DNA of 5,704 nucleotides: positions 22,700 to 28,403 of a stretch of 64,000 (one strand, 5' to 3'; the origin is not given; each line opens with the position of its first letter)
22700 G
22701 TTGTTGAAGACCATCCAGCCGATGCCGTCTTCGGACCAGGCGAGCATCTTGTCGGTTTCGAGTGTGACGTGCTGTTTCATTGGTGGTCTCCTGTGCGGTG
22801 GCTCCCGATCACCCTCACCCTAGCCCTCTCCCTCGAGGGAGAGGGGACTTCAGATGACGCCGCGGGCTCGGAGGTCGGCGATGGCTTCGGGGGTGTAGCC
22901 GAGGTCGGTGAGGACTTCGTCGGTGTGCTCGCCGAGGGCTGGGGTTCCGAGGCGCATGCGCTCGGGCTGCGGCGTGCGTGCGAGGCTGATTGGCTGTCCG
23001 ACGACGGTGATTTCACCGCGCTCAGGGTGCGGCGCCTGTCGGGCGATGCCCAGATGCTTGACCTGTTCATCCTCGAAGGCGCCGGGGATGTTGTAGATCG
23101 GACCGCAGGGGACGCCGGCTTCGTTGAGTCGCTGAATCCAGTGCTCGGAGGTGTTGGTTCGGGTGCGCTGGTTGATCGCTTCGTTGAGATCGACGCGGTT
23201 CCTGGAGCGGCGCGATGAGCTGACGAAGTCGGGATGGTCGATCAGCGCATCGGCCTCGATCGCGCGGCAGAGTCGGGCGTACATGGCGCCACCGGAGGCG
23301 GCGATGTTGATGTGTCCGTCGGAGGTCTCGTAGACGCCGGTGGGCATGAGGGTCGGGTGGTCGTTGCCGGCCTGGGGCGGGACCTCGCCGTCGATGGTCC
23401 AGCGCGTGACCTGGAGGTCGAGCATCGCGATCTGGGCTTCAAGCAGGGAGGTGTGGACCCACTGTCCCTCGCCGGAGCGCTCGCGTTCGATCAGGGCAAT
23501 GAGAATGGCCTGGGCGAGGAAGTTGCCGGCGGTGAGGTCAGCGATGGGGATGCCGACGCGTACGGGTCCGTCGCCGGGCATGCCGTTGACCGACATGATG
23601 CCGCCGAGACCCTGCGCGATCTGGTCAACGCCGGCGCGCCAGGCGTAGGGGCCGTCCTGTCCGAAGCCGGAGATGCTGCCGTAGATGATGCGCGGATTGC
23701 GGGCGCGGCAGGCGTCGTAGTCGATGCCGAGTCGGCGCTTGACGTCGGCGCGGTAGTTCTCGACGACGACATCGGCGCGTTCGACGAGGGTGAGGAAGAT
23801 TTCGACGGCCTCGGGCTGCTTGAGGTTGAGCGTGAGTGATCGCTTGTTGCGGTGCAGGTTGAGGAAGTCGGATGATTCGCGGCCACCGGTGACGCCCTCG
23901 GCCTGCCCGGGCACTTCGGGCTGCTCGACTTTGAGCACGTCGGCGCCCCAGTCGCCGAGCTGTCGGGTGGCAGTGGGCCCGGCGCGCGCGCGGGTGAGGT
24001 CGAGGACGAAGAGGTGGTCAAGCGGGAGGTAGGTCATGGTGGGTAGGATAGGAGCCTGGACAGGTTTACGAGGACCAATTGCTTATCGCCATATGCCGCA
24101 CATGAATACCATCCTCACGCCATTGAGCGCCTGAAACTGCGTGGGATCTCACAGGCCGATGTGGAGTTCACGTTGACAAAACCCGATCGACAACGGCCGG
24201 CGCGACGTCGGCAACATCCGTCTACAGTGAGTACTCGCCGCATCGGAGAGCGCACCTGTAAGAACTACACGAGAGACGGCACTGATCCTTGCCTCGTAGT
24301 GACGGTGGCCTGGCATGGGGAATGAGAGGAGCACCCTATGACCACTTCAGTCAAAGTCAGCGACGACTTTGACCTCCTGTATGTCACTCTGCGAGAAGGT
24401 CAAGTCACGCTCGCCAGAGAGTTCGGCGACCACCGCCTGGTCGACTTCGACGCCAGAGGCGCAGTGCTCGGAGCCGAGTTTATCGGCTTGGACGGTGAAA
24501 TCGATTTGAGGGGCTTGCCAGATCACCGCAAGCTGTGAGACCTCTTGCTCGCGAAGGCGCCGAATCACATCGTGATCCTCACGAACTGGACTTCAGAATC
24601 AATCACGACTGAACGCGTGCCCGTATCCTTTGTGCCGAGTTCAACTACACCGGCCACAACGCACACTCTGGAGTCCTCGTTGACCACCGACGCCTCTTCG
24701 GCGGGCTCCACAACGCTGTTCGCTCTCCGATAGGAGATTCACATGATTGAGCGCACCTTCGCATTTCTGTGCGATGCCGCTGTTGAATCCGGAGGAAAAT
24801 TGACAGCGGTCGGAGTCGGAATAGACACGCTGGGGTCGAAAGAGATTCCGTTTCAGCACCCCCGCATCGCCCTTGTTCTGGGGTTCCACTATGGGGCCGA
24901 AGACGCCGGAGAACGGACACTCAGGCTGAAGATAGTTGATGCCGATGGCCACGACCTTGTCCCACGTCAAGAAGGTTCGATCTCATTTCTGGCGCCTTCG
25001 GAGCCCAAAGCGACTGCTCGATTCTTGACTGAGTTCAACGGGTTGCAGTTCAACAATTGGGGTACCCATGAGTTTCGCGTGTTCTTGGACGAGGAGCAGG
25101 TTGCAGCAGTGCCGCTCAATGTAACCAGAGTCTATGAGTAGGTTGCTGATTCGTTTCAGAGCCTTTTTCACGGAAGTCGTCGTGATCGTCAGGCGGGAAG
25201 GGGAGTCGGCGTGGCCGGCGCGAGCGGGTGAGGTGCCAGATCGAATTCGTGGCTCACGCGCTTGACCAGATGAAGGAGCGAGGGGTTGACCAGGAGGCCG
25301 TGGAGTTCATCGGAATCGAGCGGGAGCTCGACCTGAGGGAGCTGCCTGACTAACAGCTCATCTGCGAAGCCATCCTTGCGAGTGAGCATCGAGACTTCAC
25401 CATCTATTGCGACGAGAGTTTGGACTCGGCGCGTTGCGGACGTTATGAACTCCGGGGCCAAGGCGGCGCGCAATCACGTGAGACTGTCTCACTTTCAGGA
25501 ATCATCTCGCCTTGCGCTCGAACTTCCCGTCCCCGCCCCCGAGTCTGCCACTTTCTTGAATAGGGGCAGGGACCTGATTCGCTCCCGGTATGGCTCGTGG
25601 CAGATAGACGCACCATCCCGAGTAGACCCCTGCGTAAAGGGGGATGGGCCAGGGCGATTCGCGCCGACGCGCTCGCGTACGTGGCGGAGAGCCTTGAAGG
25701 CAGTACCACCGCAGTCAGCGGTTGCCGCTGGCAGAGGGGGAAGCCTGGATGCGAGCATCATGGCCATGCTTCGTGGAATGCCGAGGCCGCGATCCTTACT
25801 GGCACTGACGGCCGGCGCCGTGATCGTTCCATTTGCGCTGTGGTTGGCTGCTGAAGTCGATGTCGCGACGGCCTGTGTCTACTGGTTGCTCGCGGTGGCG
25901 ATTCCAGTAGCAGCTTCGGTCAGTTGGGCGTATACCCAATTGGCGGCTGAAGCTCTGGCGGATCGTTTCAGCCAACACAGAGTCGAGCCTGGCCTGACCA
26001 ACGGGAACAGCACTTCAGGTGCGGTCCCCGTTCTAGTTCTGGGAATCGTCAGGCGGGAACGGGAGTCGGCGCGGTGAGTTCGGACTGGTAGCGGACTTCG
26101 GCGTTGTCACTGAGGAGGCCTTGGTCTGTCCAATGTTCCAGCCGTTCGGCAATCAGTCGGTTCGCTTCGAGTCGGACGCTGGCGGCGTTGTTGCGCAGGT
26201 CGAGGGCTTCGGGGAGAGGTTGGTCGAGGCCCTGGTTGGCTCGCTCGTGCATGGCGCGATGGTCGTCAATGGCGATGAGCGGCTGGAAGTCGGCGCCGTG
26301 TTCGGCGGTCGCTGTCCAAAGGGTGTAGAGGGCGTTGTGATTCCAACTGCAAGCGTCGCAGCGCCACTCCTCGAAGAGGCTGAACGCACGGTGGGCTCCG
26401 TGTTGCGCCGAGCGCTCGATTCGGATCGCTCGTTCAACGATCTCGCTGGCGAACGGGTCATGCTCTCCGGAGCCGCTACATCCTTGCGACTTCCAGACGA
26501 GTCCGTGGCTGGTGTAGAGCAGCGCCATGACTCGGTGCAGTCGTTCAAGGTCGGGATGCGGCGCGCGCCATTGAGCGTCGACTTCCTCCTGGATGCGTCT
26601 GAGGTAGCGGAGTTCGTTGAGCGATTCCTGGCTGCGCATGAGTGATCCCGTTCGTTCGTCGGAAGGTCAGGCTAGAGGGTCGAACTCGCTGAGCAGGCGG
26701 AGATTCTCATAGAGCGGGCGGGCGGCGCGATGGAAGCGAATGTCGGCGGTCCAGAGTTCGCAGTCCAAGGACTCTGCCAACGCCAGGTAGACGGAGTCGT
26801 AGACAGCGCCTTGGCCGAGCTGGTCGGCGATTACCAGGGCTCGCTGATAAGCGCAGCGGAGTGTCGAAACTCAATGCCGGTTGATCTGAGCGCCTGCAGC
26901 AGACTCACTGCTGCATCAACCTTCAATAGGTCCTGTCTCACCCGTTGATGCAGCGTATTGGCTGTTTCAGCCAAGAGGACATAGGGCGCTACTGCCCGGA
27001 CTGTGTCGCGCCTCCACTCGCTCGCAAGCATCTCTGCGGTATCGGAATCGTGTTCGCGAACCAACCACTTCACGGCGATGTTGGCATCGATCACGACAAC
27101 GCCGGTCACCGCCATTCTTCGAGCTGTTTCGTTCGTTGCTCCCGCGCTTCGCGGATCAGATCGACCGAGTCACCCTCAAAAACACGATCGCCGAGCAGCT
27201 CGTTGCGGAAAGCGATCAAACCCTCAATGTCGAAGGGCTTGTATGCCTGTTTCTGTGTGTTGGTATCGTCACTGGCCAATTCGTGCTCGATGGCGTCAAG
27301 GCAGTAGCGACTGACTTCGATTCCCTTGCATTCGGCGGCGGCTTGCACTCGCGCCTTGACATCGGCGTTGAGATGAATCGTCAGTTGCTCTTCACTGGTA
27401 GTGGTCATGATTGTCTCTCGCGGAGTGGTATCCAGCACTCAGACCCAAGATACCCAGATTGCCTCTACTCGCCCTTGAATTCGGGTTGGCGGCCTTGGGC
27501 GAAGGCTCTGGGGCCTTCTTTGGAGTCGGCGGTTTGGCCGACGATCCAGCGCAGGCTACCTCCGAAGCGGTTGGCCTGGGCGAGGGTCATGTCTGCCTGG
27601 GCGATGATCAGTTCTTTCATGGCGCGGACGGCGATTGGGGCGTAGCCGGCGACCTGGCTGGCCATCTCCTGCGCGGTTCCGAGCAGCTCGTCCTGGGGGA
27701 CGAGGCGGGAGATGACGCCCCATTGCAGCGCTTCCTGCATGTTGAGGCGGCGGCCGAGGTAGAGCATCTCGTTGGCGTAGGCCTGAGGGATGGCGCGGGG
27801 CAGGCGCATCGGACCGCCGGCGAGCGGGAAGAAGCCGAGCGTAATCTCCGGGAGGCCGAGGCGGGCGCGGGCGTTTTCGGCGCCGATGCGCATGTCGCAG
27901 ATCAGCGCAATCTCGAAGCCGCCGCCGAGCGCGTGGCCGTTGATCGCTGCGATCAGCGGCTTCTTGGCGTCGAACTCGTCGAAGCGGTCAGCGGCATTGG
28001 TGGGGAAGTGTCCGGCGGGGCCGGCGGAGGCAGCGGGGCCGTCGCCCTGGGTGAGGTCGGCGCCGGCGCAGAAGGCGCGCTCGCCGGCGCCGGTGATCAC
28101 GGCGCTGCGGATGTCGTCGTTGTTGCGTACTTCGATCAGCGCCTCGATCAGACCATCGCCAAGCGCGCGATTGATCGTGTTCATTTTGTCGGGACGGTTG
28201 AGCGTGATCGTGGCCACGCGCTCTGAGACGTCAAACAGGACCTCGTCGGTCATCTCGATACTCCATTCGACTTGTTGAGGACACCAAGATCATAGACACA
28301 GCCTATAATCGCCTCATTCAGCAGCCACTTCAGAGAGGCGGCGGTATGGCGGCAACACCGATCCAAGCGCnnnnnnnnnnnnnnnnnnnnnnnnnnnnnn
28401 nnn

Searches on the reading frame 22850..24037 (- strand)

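Call 62: search_protein_families(library=pfam, proteins=[window:22850-24037:-], max_evalue=0.00001)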
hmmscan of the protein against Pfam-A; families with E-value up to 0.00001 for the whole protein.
window:22850-24037:- (395 aa): 1 family
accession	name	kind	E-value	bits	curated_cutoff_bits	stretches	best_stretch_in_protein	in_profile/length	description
PF02515.22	CoA_transf_3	-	7e-113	377.9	23.3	1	6-372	1-366/366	CoA-transferase family III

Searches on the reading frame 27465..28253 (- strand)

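Call 62: search_protein_families(library=pfam, proteins=[window:27465-28253:-], max_evalue=0.00001)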
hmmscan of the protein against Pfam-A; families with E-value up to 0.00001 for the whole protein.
window:27465-28253:- (262 aa): 2 families
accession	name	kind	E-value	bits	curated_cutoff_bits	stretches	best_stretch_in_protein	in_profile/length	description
PF00378.25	ECH_1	-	3.9e-62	210.3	27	1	10-261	3-250/251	Enoyl-CoA hydratase/isomerase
PF16113.10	ECH_2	-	7.9e-30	104.9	27.2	1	14-201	2-188/335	Enoyl-CoA hydratase/isomerase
